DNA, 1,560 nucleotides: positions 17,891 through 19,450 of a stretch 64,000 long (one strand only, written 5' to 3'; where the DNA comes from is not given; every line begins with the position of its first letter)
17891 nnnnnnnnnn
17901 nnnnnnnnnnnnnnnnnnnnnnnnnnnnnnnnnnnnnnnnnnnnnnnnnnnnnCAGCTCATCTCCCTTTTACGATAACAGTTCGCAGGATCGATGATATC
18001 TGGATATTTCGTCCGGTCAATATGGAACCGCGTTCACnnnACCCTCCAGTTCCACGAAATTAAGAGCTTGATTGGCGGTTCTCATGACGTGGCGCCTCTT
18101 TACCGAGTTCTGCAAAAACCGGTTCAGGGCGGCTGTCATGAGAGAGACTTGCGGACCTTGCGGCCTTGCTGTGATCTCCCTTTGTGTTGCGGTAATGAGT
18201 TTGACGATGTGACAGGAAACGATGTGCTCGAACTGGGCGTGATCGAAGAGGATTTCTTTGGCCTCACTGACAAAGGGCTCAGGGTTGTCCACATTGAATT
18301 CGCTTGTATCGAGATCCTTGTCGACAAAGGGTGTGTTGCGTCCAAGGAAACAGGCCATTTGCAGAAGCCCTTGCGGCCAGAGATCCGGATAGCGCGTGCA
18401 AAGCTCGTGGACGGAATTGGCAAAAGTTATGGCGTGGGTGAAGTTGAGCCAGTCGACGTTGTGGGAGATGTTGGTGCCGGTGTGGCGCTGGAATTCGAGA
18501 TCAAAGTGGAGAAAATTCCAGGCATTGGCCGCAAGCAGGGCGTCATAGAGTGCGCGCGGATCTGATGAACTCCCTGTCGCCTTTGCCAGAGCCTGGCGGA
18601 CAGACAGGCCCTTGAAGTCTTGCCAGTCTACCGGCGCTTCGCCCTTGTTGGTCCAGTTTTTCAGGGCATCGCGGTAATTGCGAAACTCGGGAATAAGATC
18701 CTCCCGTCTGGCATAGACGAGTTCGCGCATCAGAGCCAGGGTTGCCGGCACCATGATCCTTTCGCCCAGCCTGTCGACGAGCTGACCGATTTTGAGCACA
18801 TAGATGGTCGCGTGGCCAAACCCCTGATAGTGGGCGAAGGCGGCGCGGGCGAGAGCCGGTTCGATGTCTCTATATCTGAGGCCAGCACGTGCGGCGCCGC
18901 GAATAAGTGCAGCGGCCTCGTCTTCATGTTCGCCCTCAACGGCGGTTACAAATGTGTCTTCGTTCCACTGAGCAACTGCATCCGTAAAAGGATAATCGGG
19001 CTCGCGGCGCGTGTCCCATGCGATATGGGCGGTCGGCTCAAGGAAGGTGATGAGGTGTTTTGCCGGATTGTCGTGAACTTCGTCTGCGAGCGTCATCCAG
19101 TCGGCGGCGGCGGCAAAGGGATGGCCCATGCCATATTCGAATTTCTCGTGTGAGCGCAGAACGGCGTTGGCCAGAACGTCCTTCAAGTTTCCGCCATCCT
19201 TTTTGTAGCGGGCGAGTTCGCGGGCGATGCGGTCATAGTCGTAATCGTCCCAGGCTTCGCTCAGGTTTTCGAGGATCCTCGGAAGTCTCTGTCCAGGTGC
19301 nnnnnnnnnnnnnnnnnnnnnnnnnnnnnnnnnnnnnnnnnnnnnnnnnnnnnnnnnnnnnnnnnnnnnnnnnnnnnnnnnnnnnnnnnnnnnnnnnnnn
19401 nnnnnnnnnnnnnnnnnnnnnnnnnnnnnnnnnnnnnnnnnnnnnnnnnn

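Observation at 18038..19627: Rieske [2Fe-2S] domain fused to a ~420-residue domain I cannot assign, heading a P450 operon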

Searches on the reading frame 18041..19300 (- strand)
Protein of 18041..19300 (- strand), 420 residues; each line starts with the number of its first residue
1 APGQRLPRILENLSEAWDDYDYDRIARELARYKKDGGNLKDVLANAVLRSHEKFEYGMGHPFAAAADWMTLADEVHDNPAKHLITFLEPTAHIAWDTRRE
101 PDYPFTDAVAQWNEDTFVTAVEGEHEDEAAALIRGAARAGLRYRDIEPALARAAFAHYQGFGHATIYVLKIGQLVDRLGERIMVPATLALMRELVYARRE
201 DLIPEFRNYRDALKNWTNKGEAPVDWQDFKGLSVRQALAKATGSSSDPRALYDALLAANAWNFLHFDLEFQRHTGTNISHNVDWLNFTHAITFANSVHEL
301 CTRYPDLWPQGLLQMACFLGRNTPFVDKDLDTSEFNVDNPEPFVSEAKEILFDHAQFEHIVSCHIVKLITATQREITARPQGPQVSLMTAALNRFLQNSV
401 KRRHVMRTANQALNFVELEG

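Call 26: search_protein_families(library=pfam, proteins=[window:18041-19300:-], max_evalue=10)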
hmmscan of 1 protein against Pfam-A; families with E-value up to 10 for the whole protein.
window:18041-19300:- (420 aa): 1 family
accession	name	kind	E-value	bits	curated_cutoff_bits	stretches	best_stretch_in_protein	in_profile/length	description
PF10845.14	DUF2576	-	0.017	15.3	27.4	1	295-304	25-34/49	Protein of unknown function (DUF2576)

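Call 34: predict_structure(alignment_id=A2)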
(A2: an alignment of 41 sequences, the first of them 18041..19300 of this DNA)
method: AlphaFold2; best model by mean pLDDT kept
length: 420 residues; sequences in the alignment: 41
mean_pLDDT: 90.5   pTM: 0.91
mean pLDDT of the five models: 90.5, 90.3, 88.6, 88.6, 88.2
residues with pLDDT >= 90: 321; 70-90: 67; 50-70: 31; < 50: 1
segments of 3 or more residues with pLDDT < 50: none
pLDDT, mean of each block of 10 residues (from residue 1): 83 93 95 96 92 78 94 95 95 81 89 97 95 98 97 82 91 96 95 82 76 93 95 95 96 98 91 68 85 97 96 94 92 96 93 73 91 97 97 83 78 93
secondary structure, 60 per line:
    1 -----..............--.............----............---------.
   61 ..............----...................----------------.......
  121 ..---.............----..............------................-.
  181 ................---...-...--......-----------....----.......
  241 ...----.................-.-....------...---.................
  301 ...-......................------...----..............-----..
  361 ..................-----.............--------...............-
elements in order: H6-19 H22-34 H39-50 H60-74 H79-97 H114-122 H126-138 H143-156 H163-178 H180-196 H209-214 H226-229 H234-243 H248-264 H268-271 H284-303 H305-325 H340-353 H359-378 H384-396 H405-419

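Call 50: search_solved_structures(query=A3, max_evalue=10, show_alignments=3)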
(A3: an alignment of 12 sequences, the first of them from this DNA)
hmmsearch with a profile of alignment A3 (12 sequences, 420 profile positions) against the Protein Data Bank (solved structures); distinct sequences matched with E-value up to 10: 0.

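Call 56: fold_search(model_id=the predicted structure, library=pdb)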
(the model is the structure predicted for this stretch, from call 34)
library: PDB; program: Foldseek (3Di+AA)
matches with E <= 10: 406; with E <= 0.001: 0
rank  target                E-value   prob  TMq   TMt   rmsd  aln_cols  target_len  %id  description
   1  7kw7_E                2.0e-02  0.23  0.11  0.14  26.6       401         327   13  Atomic cryoEM structure of Hsp90-Hsp70-Hop-GR (released 2021-12-08)
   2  7wsn_A                7.6e-02  0.11  0.12  0.11  25.4       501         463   13  Cryo-EM structure of human glucose transporter GLUT4 bound to cytochalasin B in detergent micelles (released 2022-05-18)
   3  8tgn_A                1.0e-01  0.09  0.11  0.11  24.4       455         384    9  VMAT1 dimer with serotonin and reserpine (released 2024-03-20)
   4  8z4q                  1.3e-01  0.95  0.42  0.39  10.9       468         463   11  The crystal structure of a Hydroquinone Dioxygenase PaD (released 2024-09-11)
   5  9jbs                  1.5e-01  0.11  0.12  0.13  24.1       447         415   10  Structure of LAT4 in the apo state (released 2026-03-11)
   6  8hpj_D                1.5e-01  0.10  0.13  0.13  22.0       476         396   11  Crystal structure of the bacterial oxalate transporter OxlT in a ligand-free outward-facing form (released 2023-02-15)
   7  8tgi_A                1.8e-01  0.08  0.11  0.12  23.5       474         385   10  VMAT1 dimer with dopamine and reserpine (released 2024-03-20)
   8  5yke_B                2.0e-01  0.06  0.10  0.07  28.3       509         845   12  Structure of pancreatic ATP-sensitive potassium channel bound with glibenclamide and ATPgammaS (focused refinement on  (released 2018-04-18)
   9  4ikx                  2.1e-01  0.08  0.13  0.11  23.7       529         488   10  Crystal structure of peptide transporter POT (E310Q mutant) (released 2013-07-10)
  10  2ix3_A                2.2e-01  0.09  0.14  0.09  19.2       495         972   10  Structure of yeast Elongation Factor 3 (released 2006-08-08)
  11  8sc4                  2.7e-01  0.09  0.12  0.11  21.8       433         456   11  Human OCT1 bound to metformin in inward-open conformation (released 2023-10-18)
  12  9b1k                  2.8e-01  0.08  0.13  0.11  22.4       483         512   11  Urate bound human URAT1 in the occluded state (released 2024-09-18)
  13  8sc1                  2.9e-01  0.08  0.12  0.11  22.8       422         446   11  Human OCT1 (Apo) in inward-open conformation (released 2023-10-18)
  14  8tgg_A                2.9e-01  0.06  0.10  0.11  23.9       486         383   11  VMAT1 dimer with MPP+ and reserpine (released 2024-03-20)
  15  9b1f                  3.0e-01  0.06  0.11  0.09  20.8       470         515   10  Human urate transporter 1 URAT1 in apo state (released 2024-09-18)
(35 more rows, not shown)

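Call 74: search_dna_similar(query=window:18041-19300:-, collection=plasmids, mode=protein, max_evalue=10, max_rows=30)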
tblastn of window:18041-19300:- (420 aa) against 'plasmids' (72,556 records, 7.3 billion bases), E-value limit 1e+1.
Records with a match: 3; places in all: 3; records where one place covers at least 80% of the query: 0.
Best place of each record, by identity: <60% 3.
By first word of the organism name: Clostridium 1; Halorubrum 1; Haloglomus 1.
By predicted mobility (MOB-suite, as given by PLSDB): non-mobilizable 3.
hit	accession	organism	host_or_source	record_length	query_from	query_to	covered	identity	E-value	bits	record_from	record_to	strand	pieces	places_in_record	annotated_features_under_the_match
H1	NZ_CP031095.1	Clostridium botulinum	Homo sapiens,human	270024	19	128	26%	28.8%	5e+0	37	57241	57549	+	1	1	transcriptional regulator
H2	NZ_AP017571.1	Halorubrum trapanicum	-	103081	170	207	9%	47.4%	7e+0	37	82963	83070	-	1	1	hypothetical protein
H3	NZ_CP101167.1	Haloglomus halophilum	cell culture,salt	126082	170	207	9%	47.4%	7e+0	37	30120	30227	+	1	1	hypothetical protein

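Call 79: get_annotated_region(hit=H2, flank=1500)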
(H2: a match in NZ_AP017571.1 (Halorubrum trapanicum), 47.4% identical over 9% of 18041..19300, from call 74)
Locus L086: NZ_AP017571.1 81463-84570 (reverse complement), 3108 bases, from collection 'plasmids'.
description: Halorubrum trapanicum strain CBA1232 plasmid pCBA1232-02, complete sequence
organism: Halorubrum trapanicum (NCBI taxid 29284)
taxonomy: Archaea; Euryarchaeota; Halobacteria; Halobacteriales; Haloferacaceae; Halorubrum; Halorubrum trapanicum
host: -; source: -; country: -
typing (MOB-suite, as given by PLSDB): non-mobilizable; mating-pair formation MPF_T
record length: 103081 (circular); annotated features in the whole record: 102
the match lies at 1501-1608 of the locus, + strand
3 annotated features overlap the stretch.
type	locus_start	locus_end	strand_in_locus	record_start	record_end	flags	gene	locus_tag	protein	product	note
CDS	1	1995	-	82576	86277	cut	-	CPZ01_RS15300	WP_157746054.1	hypothetical protein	-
CDS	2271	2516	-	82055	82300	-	-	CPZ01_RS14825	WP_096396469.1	hypothetical protein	-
CDS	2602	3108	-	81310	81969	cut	-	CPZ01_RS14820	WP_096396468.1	helix-turn-helix domain-containing protein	-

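Call 85: search_protein_representatives(protein=window:18041-19300:-)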
Query: 420 residues. Proteins with E-value up to 0.001 (for the whole library): 519; up to 1e-10: 311; up to 1e-30: 126. The best 150 are listed.
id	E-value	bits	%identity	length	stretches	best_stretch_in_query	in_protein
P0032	3.7e-132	457.6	51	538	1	4-420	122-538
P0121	2.5e-115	402.1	45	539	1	2-420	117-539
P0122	2.1e-110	385.9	45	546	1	3-417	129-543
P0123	1.0e-109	383.6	49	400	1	53-419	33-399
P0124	2.4e-105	369.3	44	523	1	6-419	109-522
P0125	9.4e-105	367.3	44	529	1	11-420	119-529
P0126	2.2e-103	362.8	44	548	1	6-420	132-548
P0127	5.9e-101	354.8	41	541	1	2-419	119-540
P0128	3.8e-100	352.1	46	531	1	9-419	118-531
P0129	6.1e-95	335.0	41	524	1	6-416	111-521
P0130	1.3e-93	330.6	44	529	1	1-419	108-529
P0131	1.6e-90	320.4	50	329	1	112-420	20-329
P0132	1.0e-89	317.8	40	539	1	5-419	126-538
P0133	5.0e-89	315.5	43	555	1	4-416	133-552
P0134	6.8e-87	308.5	39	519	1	8-416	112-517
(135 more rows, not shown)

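Call 89: search_solved_structures(query=A4, max_evalue=10, show_alignments=3)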
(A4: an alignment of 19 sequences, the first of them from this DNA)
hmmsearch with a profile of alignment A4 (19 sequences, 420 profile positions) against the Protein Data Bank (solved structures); distinct sequences matched with E-value up to 10: 0.

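Call 95: search_protein_families(library=pfam, alignment_id=A4, max_evalue=10)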
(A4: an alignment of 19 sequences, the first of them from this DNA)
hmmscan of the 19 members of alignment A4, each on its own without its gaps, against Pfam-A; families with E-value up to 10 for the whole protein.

A. member 1, seq(420 aa): 1 family
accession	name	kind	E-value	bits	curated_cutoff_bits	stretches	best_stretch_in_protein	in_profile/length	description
PF10845.14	DUF2576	-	0.017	15.3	27.4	1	295-304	25-34/49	Protein of unknown function (DUF2576)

B. families by the number of members that match (of 19 scanned): 18 families
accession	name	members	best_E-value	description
PF10845.14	DUF2576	1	0.017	Protein of unknown function (DUF2576)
PF17765.7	MLTR_LBD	1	0.02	MmyB-like transcription regulator ligand binding domain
PF05966.18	Chordopox_A33R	1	0.032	Chordopoxvirus A33R protein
PF06455.17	NADH5_C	1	0.052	NADH dehydrogenase subunit 5 C-terminus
PF07511.17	DUF1525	1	0.053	Protein of unknown function (DUF1525)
PF21943.1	TetR_C_46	1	0.064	Tetracyclin repressor-like, C-terminal domain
PF05002.20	SGS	1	0.073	SGS domain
PF10193.14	Telomere_reg-2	1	0.087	Telomere length regulation protein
PF13979.11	SopA_C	1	0.087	SopA-like catalytic domain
PF07729.17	FCD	1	0.091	FCD domain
PF12169.13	DNA_pol3_gamma3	1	0.13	DNA polymerase III subunits gamma and tau domain III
PF16759.12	LIG3_BRCT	1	0.15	DNA ligase 3 BRCT domain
PF12434.13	Malate_DH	1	0.19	Malate dehydrogenase enzyme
PF13208.11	TerB_N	1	0.23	TerB N-terminal domain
PF20656.2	MS_N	1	0.38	Malate synthase, N-terminal domain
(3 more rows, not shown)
